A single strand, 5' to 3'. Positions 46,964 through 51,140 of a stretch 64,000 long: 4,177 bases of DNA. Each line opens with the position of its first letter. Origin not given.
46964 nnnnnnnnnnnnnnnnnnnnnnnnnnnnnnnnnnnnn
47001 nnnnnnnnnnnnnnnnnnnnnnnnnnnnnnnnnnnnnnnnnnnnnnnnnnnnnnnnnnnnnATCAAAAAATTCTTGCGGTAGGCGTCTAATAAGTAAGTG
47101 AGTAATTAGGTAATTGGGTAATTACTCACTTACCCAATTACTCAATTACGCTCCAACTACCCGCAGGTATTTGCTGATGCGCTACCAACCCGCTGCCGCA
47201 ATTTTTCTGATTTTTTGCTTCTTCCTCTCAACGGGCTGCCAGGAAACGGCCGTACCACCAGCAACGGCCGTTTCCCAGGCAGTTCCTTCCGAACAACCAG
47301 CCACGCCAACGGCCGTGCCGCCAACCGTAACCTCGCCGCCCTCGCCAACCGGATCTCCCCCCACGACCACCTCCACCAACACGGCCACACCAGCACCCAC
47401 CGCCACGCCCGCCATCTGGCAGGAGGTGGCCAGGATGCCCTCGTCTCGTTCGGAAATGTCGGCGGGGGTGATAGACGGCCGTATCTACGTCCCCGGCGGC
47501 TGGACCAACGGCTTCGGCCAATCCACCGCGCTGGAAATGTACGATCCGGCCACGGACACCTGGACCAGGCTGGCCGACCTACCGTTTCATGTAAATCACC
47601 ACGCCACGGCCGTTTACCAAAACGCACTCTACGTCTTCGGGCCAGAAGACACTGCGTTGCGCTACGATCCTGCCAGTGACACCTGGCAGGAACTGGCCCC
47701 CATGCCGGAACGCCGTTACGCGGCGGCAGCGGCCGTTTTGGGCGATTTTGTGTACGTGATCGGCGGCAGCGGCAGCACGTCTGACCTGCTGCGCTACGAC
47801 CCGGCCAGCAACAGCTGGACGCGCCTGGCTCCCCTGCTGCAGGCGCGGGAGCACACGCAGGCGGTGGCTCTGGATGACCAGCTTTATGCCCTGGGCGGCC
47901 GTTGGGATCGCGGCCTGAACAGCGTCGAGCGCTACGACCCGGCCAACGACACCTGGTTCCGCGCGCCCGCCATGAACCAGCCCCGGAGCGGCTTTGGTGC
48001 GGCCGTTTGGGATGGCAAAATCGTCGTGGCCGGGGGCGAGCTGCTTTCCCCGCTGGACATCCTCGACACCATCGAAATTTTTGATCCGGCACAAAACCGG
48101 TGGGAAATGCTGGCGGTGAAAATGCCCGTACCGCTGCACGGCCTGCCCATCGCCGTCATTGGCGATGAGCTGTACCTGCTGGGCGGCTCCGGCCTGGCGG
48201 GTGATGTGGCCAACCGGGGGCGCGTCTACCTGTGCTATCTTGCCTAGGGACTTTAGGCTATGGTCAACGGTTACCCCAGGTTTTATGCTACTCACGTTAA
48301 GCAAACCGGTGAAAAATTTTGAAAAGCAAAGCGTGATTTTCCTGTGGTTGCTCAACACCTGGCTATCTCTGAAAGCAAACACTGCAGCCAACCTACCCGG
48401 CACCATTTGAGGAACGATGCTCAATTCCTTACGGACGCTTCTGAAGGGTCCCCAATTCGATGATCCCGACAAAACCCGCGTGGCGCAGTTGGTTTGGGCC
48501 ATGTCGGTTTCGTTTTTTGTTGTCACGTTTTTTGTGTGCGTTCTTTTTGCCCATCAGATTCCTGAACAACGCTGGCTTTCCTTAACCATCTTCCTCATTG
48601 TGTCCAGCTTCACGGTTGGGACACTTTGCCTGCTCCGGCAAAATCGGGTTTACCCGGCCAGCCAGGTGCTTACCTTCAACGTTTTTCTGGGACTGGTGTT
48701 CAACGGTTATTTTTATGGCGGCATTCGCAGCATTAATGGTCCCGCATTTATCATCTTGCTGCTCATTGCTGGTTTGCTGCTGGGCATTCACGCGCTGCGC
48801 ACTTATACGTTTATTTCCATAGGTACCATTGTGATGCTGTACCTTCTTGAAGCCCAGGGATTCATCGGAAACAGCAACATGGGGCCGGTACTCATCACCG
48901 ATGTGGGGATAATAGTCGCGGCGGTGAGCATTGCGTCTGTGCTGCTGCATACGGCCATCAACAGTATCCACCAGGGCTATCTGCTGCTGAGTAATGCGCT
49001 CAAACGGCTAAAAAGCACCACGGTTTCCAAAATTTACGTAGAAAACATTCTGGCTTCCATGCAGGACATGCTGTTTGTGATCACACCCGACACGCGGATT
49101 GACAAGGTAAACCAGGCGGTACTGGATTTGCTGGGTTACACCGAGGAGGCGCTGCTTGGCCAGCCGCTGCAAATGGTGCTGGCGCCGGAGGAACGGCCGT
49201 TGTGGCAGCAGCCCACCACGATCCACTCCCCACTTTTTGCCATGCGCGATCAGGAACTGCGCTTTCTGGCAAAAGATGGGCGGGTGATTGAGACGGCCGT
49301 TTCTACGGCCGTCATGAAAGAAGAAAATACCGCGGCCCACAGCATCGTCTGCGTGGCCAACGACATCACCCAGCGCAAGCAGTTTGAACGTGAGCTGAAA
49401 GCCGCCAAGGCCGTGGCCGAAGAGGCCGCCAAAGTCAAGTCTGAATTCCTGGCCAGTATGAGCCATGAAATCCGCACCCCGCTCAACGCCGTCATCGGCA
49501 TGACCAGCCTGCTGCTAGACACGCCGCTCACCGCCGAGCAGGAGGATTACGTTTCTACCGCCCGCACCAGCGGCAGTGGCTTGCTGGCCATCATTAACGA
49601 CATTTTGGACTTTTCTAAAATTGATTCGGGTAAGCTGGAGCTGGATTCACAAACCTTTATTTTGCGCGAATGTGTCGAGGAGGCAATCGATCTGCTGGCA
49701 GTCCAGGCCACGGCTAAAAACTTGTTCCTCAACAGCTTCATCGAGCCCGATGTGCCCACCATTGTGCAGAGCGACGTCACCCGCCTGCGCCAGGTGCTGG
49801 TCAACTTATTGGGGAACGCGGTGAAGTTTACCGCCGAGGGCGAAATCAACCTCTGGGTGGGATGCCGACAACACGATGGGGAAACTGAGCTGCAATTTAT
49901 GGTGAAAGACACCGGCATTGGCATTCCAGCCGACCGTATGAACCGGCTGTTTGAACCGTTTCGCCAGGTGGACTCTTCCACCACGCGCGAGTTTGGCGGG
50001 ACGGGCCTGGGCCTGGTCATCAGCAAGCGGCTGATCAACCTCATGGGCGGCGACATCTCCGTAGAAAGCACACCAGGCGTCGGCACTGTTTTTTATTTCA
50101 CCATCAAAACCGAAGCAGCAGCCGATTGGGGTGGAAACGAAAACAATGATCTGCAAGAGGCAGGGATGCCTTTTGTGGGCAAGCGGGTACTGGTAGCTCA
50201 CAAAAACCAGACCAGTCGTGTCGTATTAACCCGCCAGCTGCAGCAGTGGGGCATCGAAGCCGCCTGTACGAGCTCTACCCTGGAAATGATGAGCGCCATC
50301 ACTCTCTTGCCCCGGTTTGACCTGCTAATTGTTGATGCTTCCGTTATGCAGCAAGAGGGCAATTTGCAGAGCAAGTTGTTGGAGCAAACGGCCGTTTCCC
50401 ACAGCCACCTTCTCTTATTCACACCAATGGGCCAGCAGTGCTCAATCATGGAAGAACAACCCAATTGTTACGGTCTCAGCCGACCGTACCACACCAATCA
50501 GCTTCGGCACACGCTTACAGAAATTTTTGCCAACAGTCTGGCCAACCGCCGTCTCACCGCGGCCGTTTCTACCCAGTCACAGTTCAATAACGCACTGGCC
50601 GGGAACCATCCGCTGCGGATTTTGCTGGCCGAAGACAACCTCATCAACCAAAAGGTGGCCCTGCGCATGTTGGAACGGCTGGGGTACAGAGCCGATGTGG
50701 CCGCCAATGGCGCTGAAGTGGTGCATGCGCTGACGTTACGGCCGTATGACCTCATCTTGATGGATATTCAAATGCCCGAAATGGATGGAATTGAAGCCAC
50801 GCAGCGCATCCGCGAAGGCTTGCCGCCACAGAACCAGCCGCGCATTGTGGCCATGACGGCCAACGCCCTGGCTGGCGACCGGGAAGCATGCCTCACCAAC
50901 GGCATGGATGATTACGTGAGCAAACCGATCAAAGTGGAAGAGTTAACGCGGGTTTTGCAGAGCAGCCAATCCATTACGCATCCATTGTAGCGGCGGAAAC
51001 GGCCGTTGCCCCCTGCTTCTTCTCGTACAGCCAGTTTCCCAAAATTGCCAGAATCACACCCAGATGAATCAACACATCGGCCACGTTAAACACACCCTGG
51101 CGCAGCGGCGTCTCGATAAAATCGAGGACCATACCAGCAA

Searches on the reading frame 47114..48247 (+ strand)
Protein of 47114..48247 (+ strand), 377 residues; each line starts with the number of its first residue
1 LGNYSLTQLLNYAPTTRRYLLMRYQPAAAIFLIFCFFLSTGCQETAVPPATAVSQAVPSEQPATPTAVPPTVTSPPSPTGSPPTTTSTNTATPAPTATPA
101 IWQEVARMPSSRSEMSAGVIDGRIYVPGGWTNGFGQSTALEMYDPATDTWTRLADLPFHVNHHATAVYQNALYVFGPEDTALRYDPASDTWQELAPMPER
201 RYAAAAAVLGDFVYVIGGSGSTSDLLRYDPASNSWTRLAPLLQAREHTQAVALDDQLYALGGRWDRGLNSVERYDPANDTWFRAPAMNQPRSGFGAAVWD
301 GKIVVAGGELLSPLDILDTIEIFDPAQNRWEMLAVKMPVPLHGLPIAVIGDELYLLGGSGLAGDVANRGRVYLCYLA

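Call 13: search_protein_families(library=pfam, proteins=[window:47114-48247:+], max_evalue=0.001)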
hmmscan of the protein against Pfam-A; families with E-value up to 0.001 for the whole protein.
window:47114-48247:+ (377 aa): 11 families
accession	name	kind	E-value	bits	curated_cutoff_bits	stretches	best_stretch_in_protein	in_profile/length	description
PF01344.31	Kelch_1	-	4.5e-53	176.8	20.1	4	247-288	4-46/46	Kelch motif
PF13964.12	Kelch_6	-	8.9e-46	152.9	25.3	5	201-242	2-47/50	Kelch motif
PF25210.1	Kelch_FKB95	-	2.3e-32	113.1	70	3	102-192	70-163/268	FKB95, Kelch-repeats domain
PF24681.1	Kelch_KLHDC2_KLHL20_DRC7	-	3.3e-32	112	50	2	197-358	47-221/221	KLHDC2/KLHL20/DRC7 Kelch-repeats domain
PF07646.21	Kelch_2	-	3.1e-31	106.1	21.3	1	200-241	1-47/48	Kelch motif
PF13418.12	Kelch_4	-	1.3e-24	86.3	21.6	1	207-241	9-47/49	Galactose oxidase, central domain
PF13415.12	Kelch_3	-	7.4e-24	83.8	22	3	210-245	1-40/48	Galactose oxidase, central domain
PF24996.1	NANM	-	1.2e-20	74.2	45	3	155-262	3-124/350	N-acetylneuraminate epimerase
PF24981.1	Beta-prop_ATRN-LZTR1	-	7.4e-20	71.8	50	1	179-361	15-222/289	Attractin/LZTR1 beta-propeller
PF19755.4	DUF6242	-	1.1e-06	29.1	29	0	183-261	122-203/217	Domain of unknown function (DUF6242)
PF13854.13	Kelch_HCF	-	1.4e-05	25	113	0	107-132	235-260/345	Host cell factor, Kelch-repeats domain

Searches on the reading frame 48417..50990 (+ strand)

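Call 13: search_protein_families(library=pfam, proteins=[window:48417-50990:+], max_evalue=0.001)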
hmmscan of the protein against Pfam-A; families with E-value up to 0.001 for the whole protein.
window:48417-50990:+ (857 aa): 8 families
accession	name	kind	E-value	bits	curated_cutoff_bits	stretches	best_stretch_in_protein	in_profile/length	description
PF02518.31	HATPase_c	-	3.8e-30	105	26.4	1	453-565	2-109/111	Histidine kinase-, DNA gyrase B-, and HSP90-like ATPase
PF00072.30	Response_reg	-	5.5e-28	97.8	30.2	1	735-847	1-110/111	Response regulator receiver domain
PF00512.31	HisKA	-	3.3e-23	82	26.9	1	341-405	2-66/66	His Kinase A (phospho-acceptor) domain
PF13426.13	PAS_9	-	1e-10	42.2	27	1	217-319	2-103/103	PAS domain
PF00989.32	PAS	-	2.2e-10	41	22.6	1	208-317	3-113/113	PAS fold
PF08448.16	PAS_4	-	1.9e-07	31.8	23.1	1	213-322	2-110/110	PAS fold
PF13188.13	PAS_8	-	1.2e-05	25.5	21.8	1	209-256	4-47/65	PAS domain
PF08447.18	PAS_3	-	6.6e-05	23.5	25.6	1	230-313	3-88/89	PAS fold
